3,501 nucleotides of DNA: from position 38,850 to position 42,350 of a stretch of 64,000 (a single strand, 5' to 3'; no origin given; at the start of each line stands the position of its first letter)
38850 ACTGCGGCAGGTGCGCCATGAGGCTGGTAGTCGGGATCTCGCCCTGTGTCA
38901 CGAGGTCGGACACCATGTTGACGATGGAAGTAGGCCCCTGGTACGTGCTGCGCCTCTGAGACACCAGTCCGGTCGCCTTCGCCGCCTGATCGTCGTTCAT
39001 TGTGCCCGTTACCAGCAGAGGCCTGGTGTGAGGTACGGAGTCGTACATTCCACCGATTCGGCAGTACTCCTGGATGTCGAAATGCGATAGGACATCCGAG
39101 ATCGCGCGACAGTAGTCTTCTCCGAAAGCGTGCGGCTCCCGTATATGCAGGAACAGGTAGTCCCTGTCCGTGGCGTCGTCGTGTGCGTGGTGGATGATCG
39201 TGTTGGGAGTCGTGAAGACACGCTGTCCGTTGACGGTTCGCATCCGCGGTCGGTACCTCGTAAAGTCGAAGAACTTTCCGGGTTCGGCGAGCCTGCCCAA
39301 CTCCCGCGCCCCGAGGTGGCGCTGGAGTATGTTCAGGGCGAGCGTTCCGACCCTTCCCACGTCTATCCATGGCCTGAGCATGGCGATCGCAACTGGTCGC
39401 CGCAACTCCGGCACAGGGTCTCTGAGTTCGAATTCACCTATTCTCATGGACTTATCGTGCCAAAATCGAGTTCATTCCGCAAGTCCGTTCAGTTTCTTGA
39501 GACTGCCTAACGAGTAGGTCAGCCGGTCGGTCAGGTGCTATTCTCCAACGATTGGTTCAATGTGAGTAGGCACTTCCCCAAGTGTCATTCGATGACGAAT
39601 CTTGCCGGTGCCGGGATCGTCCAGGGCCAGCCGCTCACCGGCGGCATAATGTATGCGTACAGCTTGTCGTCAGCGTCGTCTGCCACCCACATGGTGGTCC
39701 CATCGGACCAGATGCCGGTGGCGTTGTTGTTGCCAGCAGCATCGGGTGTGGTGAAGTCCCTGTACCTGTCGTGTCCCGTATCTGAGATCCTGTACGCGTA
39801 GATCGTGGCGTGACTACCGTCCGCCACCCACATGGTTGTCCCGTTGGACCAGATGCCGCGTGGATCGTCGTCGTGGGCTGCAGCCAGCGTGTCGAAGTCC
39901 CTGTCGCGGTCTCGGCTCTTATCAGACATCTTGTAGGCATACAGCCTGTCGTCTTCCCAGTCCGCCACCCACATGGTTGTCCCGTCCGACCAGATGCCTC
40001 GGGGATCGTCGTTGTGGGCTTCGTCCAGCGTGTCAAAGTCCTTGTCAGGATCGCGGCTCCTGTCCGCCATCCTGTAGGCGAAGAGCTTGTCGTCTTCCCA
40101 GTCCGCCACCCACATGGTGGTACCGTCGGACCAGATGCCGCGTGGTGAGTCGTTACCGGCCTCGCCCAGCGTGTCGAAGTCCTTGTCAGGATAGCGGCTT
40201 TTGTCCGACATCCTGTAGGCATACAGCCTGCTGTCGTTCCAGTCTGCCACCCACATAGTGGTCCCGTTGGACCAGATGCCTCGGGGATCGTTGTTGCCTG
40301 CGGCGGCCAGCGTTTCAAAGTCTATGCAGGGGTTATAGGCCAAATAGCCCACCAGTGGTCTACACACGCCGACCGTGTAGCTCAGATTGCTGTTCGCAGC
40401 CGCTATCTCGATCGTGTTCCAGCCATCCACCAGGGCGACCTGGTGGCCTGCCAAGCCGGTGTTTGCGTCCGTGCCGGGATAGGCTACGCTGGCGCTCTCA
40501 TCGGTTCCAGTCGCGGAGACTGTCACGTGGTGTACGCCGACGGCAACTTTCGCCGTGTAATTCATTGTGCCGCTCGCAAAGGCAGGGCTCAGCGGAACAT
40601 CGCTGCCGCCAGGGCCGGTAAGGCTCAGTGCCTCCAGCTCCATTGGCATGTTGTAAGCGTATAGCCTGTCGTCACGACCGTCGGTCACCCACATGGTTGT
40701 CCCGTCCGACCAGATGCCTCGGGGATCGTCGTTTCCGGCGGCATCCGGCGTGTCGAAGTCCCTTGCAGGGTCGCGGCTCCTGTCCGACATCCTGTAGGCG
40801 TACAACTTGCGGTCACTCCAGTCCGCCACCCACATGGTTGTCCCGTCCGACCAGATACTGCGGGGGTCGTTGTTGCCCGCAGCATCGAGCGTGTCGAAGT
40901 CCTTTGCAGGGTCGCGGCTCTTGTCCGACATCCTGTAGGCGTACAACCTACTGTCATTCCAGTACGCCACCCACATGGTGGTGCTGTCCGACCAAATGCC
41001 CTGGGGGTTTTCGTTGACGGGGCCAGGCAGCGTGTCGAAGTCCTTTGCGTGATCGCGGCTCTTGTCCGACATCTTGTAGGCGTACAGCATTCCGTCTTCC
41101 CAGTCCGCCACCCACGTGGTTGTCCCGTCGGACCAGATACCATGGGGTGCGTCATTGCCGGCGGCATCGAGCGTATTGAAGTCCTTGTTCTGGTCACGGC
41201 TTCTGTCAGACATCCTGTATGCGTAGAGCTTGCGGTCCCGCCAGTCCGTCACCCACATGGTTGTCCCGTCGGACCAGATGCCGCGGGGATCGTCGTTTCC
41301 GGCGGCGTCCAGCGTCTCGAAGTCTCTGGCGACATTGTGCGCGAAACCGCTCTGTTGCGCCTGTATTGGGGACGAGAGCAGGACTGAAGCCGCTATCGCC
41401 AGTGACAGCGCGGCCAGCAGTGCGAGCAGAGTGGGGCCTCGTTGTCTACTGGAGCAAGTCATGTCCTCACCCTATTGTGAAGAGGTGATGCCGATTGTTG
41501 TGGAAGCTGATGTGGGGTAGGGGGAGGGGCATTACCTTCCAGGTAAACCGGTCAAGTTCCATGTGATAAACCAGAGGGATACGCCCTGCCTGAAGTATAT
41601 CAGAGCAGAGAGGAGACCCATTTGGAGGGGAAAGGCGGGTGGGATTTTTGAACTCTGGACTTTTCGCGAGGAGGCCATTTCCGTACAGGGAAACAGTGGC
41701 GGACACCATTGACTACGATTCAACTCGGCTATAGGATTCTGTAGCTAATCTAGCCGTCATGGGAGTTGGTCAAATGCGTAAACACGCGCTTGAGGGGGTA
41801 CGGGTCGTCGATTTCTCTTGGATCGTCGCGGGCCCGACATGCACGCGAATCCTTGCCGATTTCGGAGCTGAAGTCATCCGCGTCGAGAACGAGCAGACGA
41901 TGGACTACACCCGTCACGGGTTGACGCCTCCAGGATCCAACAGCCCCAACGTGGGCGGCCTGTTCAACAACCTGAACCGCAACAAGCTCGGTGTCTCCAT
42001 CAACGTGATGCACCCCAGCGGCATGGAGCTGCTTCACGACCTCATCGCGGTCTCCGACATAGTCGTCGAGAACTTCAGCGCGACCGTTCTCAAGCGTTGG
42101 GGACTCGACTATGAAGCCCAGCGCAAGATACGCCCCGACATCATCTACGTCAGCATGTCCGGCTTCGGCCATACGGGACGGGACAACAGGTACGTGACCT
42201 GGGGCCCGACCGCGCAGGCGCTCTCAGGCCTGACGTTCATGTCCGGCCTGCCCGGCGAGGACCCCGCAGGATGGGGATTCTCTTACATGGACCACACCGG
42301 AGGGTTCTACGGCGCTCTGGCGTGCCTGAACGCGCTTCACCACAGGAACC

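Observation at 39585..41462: Secreted protein with two sets of five near-identical 47-aa repeats flanking a beta-sandwich domain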

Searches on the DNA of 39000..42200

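Call 19: search_rna_families(source=window, start=39000, end=42200, threshold=evalue, max_evalue=1)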
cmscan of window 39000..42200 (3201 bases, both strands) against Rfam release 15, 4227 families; matches with E-value up to 1: 0.
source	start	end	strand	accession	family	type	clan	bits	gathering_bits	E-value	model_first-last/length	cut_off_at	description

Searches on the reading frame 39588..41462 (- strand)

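Call 4: search_protein_families(library=pfam, proteins=[window:39588-41462:-], max_evalue=1)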
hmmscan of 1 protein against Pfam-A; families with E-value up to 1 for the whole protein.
window:39588-41462:- (625 aa): 4 families
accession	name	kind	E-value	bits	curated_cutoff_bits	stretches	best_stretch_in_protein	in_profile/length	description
PF12733.13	Cadherin-like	-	1.4e-07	32.3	24.2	1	278-368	3-88/89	Cadherin-like beta sandwich domain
PF21268.3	Helic-prim_T7_N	-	8.4e-07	29.6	27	0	493-525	27-57/59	Bacteriophage T7 DNA helicase/primase, N-terminal a+b fold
PF22729.1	NCH3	-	2e-06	28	27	0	578-601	39-62/74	NACHT C-terminal Helical domain 3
PF17667.7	Pkinase_fungal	-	0.098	11.8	24.1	1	487-542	151-206/387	Fungal protein kinase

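Call 5: search_protein_families(library=ncbifam, proteins=[window:39588-41462:-], max_evalue=1)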
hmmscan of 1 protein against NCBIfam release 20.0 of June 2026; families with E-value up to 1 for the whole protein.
window:39588-41462:- (625 aa): 1 family
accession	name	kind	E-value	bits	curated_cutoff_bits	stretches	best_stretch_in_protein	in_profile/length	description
NF008258.1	PRK11028.1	equivalog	3.6e-06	26.3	370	1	385-586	32-231/330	6-phosphogluconolactonase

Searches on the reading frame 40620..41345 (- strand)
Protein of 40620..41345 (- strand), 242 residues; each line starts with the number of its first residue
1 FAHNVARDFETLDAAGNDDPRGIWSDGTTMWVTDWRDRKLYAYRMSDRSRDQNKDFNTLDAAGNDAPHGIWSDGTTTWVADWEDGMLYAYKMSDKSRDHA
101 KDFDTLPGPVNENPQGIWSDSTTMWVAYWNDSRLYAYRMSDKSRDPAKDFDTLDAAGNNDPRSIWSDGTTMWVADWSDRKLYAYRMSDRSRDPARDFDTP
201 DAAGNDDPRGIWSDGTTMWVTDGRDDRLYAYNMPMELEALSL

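Call 73: search_solved_structures(query=window:40620-41345:-, max_evalue=10)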
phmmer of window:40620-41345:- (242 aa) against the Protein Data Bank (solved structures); distinct sequences matched with E-value up to 10: 5.
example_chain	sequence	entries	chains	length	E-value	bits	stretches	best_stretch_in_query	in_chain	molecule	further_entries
1nui_A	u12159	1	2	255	0.04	16.3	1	25-94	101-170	DNA primase/helicase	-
6n7i_A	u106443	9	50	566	0.2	14.1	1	25-94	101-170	DNA primase/helicase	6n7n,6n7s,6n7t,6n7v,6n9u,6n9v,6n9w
5ikn_D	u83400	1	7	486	0.51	12.7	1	25-94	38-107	DNA primase/helicase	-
1q57_A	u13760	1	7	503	0.53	12.7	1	25-94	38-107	DNA primase/helicase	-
9i2p_A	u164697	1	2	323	1.1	11.6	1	107-142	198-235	chitinase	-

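Call 81: search_protein_representatives(protein=window:40620-41345:-)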
Query: 242 residues. Proteins with E-value up to 0.001 (for the whole library): 5199; up to 1e-10: 3184; up to 1e-30: 1732. The best 150 are listed.
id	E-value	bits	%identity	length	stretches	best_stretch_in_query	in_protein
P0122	0.0e+00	1989.5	39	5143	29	15-235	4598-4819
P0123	0.0e+00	1940.3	49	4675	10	4-236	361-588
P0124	0.0e+00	1245.1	58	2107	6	3-230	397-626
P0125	0.0e+00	1238.4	52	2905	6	6-239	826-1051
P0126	0.0e+00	1236.1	53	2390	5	1-237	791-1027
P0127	0.0e+00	1173.9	47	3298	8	6-236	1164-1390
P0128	0.0e+00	1123.0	53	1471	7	4-239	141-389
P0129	0.0e+00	1107.9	54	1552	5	15-232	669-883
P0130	0.0e+00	1105.7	59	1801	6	3-234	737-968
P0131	0.0e+00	1050.5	55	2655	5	1-234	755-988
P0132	0.0e+00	1028.5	55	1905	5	1-234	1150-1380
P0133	0.0e+00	1021.0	56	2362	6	4-235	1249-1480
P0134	2.1e-298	1000.7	60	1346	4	11-225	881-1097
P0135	3.9e-294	986.7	48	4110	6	6-233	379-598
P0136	3.0e-291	977.2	63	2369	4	4-239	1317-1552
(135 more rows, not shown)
